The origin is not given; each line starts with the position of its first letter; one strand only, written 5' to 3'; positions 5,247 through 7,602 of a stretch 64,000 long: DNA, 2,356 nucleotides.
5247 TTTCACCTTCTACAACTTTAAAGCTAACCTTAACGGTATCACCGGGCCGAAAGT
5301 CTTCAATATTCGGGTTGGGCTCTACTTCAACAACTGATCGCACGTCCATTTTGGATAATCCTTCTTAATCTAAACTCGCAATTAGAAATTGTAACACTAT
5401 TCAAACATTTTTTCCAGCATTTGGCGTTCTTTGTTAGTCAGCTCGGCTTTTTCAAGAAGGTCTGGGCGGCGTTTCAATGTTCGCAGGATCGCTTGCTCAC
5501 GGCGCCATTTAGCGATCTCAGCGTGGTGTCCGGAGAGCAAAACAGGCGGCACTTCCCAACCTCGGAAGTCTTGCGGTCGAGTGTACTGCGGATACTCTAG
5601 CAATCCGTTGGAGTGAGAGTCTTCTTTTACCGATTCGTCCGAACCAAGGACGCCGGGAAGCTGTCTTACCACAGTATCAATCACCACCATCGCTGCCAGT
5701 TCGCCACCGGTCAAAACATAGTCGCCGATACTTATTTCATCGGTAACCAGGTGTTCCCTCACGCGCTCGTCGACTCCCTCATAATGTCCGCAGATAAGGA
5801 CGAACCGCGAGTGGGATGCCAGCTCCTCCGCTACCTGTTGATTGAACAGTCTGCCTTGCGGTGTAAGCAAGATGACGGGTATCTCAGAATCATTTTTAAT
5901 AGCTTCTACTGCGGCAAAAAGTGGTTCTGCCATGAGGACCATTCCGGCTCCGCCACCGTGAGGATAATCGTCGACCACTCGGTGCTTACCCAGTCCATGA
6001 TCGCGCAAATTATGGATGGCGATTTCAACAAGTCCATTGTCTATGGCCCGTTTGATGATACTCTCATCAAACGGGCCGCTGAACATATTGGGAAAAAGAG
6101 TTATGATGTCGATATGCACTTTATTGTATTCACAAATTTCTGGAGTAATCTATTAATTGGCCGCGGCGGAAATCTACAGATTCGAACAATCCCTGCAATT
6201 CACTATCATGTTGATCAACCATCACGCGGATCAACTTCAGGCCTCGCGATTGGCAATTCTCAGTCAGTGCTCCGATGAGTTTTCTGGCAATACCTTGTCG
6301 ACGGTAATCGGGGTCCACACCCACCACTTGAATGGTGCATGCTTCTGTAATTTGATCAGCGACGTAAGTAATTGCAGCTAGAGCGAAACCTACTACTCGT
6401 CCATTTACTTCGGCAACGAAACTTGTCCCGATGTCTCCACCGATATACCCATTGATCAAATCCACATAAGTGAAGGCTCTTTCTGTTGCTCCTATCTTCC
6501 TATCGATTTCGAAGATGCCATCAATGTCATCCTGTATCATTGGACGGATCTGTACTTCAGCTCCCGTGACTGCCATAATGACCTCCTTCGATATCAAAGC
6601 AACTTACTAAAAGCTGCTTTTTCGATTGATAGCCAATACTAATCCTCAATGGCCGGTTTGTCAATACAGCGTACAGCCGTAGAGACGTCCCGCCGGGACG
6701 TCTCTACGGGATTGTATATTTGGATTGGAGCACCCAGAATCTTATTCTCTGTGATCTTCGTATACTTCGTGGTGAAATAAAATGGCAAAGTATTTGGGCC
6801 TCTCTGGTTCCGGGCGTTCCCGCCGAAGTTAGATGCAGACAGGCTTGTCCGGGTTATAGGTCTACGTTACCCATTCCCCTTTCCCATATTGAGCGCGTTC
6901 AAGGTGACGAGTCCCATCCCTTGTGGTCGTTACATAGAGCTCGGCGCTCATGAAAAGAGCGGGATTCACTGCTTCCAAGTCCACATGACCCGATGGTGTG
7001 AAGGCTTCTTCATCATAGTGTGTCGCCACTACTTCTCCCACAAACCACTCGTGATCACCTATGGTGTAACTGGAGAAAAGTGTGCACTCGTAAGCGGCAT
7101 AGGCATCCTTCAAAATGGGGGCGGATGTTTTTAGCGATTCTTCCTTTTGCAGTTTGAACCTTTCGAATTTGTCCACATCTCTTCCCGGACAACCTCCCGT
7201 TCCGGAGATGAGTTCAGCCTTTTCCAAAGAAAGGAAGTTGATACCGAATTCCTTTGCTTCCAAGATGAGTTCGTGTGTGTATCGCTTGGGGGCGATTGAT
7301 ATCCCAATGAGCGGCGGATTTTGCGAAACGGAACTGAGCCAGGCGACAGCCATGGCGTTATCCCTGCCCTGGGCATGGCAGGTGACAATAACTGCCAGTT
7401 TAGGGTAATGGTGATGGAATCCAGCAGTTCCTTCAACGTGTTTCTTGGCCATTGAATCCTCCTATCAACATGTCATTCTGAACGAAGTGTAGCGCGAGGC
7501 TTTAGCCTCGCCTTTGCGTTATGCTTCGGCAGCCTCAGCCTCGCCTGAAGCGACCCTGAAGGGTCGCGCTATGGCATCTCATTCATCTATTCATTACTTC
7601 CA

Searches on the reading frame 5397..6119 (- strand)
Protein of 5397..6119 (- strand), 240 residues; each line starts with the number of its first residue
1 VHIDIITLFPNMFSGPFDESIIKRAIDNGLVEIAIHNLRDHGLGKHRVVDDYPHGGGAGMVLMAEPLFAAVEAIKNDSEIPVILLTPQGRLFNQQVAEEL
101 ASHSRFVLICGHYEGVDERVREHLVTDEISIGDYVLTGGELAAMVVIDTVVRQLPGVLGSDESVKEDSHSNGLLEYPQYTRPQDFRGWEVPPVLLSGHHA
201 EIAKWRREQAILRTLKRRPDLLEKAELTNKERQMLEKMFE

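Call 31: search_protein_families(library=pfam, proteins=[window:5397-6119:-], max_evalue=0.00001)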
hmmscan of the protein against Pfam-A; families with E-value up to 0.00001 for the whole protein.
window:5397-6119:- (240 aa): 1 family
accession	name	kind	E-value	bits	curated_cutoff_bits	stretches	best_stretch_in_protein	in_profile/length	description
PF01746.26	tRNA_m1G_MT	-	1e-67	228.1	27.3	1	23-219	2-195/195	tRNA (Guanine-1)-methyltransferase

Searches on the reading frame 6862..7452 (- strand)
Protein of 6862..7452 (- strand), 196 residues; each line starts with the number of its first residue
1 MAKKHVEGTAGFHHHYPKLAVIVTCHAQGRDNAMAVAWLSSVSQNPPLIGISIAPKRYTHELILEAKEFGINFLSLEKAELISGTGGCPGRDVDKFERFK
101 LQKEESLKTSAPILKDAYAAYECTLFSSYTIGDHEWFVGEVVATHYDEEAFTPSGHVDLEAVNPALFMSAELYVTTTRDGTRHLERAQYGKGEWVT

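Call 31: search_protein_families(library=pfam, proteins=[window:6862-7452:-], max_evalue=0.00001)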
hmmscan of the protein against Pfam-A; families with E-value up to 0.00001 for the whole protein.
window:6862-7452:- (196 aa): 1 family
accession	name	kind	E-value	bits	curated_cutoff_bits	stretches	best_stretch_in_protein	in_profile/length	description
PF01613.24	Flavin_Reduct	-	2.2e-38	132.2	27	1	15-153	3-140/153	Flavin reductase like domain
